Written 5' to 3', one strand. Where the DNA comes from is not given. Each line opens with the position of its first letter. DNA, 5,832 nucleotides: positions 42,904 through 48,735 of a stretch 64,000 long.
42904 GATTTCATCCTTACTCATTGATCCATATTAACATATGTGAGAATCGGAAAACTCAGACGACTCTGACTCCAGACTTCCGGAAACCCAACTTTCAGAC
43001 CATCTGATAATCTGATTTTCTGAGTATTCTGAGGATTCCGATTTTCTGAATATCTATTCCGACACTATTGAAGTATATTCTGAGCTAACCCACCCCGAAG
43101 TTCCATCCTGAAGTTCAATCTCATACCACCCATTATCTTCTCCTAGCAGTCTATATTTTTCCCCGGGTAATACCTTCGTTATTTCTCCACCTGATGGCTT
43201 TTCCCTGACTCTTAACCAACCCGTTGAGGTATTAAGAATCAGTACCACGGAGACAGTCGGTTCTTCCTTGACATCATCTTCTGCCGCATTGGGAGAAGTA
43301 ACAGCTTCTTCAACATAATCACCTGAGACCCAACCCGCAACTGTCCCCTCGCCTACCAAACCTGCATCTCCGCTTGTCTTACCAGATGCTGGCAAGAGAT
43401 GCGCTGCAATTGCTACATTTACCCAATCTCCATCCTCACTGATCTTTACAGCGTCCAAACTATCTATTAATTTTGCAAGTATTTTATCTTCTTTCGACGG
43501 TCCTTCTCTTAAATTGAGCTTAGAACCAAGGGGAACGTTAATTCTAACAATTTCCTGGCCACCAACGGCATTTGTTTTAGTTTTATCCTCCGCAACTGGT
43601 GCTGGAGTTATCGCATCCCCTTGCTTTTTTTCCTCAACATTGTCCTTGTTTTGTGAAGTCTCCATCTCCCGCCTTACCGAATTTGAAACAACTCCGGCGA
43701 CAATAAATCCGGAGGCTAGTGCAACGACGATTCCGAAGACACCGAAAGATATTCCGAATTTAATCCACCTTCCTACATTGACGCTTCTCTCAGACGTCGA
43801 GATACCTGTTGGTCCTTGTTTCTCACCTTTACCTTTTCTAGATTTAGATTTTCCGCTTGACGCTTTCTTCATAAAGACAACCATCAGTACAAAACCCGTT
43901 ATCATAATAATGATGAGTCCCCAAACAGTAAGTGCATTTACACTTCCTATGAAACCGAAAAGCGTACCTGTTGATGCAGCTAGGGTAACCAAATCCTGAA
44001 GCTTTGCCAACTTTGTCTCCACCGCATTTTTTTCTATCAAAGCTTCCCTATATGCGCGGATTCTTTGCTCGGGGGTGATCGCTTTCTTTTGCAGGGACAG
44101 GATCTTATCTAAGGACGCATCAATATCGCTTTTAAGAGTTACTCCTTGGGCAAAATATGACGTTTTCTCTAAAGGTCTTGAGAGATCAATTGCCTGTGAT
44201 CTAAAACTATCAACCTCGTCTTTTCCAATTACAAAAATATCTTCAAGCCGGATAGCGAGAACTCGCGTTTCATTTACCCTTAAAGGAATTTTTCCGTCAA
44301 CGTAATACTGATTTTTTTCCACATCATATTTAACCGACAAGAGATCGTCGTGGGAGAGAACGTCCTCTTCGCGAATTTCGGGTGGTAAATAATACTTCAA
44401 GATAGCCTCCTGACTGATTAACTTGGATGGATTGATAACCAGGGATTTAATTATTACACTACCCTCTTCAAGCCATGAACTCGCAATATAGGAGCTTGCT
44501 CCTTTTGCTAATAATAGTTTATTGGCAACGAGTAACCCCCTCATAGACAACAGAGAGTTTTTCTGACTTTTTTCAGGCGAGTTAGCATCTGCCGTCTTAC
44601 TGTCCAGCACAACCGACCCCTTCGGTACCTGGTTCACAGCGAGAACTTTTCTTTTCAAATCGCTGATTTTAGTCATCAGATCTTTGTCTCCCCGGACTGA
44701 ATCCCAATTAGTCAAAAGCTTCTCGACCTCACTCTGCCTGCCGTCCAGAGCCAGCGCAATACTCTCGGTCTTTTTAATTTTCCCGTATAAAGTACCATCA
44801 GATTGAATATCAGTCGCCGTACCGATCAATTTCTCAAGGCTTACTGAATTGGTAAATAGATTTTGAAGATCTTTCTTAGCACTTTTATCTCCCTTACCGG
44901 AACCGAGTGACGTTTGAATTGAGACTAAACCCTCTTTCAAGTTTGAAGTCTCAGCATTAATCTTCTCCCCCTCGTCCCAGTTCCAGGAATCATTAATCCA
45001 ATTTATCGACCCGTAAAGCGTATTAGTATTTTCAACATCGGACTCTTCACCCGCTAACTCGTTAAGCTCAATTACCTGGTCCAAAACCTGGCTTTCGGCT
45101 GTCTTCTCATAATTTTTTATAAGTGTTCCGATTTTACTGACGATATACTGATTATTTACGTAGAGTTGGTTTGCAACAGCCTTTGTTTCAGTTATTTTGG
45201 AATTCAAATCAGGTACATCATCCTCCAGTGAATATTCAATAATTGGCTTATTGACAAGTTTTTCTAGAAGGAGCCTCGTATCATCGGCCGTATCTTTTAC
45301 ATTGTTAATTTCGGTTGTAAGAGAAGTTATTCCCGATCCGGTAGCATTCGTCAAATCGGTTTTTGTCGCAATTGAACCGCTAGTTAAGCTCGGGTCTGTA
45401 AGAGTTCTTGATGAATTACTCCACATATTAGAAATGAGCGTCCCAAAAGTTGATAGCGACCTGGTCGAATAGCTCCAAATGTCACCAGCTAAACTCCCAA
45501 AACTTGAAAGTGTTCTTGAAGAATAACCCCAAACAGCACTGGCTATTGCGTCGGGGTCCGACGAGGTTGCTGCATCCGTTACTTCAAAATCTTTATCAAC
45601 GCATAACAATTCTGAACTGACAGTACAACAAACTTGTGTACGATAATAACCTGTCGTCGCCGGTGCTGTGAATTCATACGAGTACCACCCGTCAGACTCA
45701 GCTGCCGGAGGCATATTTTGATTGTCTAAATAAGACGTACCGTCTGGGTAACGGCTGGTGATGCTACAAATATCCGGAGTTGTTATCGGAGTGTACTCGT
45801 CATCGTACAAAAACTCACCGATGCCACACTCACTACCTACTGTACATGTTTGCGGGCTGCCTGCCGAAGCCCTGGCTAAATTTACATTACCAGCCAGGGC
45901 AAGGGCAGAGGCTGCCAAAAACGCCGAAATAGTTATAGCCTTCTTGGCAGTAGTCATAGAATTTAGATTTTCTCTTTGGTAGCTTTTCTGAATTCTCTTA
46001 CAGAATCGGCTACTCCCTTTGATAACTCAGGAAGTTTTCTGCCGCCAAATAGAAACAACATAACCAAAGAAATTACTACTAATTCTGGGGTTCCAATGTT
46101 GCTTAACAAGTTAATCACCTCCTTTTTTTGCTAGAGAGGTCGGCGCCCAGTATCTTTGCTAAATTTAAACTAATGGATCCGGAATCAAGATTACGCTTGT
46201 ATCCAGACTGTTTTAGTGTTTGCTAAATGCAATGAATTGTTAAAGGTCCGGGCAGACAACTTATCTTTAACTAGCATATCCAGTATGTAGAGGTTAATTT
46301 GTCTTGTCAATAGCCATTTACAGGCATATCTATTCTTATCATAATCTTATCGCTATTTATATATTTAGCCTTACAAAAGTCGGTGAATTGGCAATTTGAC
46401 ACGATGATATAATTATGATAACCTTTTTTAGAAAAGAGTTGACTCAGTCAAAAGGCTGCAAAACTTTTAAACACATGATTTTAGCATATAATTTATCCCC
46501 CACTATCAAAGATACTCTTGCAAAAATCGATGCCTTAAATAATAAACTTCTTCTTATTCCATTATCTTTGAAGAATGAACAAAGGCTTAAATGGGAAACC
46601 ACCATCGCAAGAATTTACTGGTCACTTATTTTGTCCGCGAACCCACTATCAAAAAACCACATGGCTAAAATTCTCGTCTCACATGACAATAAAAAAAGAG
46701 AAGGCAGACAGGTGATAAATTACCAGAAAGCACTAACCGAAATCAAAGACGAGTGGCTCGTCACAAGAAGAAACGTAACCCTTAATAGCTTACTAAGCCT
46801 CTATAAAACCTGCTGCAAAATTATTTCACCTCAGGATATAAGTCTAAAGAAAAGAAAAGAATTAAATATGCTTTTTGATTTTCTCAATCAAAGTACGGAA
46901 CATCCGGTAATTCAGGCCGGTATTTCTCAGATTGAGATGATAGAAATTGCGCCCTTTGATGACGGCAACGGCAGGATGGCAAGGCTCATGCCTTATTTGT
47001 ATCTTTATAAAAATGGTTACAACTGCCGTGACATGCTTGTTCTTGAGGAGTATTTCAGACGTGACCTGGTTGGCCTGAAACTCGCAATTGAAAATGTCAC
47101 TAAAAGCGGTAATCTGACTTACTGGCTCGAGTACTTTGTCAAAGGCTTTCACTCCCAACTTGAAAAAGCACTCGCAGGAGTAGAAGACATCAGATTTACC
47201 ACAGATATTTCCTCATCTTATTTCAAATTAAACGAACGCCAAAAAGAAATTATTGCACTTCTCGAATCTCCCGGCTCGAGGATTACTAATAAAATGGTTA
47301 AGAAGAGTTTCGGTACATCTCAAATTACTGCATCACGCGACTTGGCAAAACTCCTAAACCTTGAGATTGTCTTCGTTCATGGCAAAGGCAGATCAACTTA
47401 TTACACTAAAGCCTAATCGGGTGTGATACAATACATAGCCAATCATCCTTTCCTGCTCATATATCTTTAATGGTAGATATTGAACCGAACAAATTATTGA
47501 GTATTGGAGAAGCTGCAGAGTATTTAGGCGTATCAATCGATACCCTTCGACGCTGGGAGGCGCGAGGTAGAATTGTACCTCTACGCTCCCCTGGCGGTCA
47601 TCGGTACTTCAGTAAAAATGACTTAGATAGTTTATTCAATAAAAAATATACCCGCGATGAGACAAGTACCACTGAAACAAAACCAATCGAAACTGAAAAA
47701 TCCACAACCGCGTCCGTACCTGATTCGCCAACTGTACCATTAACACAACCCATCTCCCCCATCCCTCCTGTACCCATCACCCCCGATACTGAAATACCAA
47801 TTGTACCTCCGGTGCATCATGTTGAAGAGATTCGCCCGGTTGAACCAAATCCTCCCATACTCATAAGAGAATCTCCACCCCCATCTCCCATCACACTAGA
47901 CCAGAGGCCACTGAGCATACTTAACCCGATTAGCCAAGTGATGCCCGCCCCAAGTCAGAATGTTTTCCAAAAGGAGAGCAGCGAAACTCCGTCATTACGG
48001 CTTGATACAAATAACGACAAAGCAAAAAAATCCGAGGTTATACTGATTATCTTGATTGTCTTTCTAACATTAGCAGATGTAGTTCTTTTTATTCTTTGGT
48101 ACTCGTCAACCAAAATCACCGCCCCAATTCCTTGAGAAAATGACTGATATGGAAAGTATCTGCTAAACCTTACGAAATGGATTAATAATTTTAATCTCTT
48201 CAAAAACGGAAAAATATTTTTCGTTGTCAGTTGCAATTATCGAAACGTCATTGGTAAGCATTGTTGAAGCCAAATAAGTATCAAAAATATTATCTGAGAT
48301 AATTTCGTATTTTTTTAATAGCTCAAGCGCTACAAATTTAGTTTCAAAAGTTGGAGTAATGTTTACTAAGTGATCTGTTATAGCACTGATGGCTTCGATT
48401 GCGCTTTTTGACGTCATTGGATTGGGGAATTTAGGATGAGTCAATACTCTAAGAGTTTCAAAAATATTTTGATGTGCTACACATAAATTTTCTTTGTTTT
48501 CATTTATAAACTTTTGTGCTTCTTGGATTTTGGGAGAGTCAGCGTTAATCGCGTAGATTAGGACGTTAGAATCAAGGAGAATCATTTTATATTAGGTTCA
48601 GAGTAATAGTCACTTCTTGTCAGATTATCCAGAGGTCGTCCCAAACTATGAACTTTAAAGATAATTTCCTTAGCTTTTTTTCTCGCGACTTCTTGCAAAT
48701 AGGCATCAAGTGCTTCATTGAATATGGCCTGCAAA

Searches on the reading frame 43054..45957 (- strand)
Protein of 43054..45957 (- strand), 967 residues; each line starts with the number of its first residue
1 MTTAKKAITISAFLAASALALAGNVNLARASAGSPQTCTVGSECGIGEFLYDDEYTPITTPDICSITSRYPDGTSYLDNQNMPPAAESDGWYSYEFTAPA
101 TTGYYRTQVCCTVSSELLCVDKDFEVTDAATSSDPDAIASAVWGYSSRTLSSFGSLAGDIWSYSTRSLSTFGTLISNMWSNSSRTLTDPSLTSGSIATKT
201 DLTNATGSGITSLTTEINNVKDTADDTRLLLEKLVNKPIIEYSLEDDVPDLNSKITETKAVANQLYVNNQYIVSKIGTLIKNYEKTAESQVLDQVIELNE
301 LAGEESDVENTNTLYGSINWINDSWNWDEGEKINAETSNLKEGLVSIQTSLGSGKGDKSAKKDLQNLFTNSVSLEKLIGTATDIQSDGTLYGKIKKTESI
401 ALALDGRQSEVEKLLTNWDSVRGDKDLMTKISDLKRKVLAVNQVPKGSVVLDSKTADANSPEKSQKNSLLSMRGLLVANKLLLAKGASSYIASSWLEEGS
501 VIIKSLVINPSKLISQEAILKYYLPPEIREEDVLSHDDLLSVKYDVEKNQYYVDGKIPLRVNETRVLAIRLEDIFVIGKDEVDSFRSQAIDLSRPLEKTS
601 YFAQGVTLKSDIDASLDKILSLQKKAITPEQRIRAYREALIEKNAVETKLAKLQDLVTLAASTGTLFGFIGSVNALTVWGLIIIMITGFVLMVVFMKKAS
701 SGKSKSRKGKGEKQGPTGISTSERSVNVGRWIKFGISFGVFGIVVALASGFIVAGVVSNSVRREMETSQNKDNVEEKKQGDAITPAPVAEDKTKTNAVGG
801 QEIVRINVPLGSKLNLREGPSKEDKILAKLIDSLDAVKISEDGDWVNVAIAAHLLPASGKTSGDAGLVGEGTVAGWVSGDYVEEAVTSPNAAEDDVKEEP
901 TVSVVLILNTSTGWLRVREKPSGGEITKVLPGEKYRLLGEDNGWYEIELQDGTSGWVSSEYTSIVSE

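Call 9: search_protein_families(library=pfam, proteins=[window:43054-45957:-], max_evalue=0.0001)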
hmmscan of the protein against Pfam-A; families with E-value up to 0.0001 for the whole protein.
window:43054-45957:- (967 aa): 3 families
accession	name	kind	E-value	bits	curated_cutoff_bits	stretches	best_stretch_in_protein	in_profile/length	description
PF08239.17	SH3_3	-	1.5e-16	60.7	27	1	915-962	3-53/54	Bacterial SH3 domain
PF18348.7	SH3_16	-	3.7e-05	23.9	25.8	0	918-959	2-46/49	Bacterial dipeptidyl-peptidase Sh3 domain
PF06347.19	SH3_4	-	8.4e-05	22.7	24.1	0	939-960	31-52/56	Bacterial SH3 domain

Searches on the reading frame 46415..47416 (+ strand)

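Call 95: search_protein_families(library=pfam, proteins=[window:46415-47416:+], max_evalue=0.00001)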
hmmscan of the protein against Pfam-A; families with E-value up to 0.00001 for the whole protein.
window:46415-47416:+ (333 aa): 1 family
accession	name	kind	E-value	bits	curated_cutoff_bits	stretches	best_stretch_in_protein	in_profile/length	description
PF02661.23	Fic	-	2.4e-07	31.9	24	1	147-197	43-93/93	Fic/DOC family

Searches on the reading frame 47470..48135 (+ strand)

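Call 95: search_protein_families(library=pfam, proteins=[window:47470-48135:+], max_evalue=0.00001)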
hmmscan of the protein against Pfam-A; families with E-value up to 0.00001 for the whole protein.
window:47470-48135:+ (221 aa): 3 families
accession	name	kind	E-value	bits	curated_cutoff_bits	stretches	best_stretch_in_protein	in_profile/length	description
PF00376.29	MerR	-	2.2e-13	50.2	28.2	1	11-47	1-38/38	MerR family regulatory protein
PF12728.13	HTH_17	-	8.7e-12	45.6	27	1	9-59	1-50/51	Helix-turn-helix domain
PF13411.12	MerR_1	-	3.4e-11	43.5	21.6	1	11-55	2-46/69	MerR HTH family regulatory protein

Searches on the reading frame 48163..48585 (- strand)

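Call 95: search_protein_families(library=pfam, proteins=[window:48163-48585:-], max_evalue=0.00001)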
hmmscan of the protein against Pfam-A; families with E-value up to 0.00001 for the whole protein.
window:48163-48585:- (140 aa): 1 family
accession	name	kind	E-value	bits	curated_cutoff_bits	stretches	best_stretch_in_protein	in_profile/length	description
PF01850.27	PIN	-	5.4e-11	43.6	23.6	1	2-123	1-113/120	PIN domain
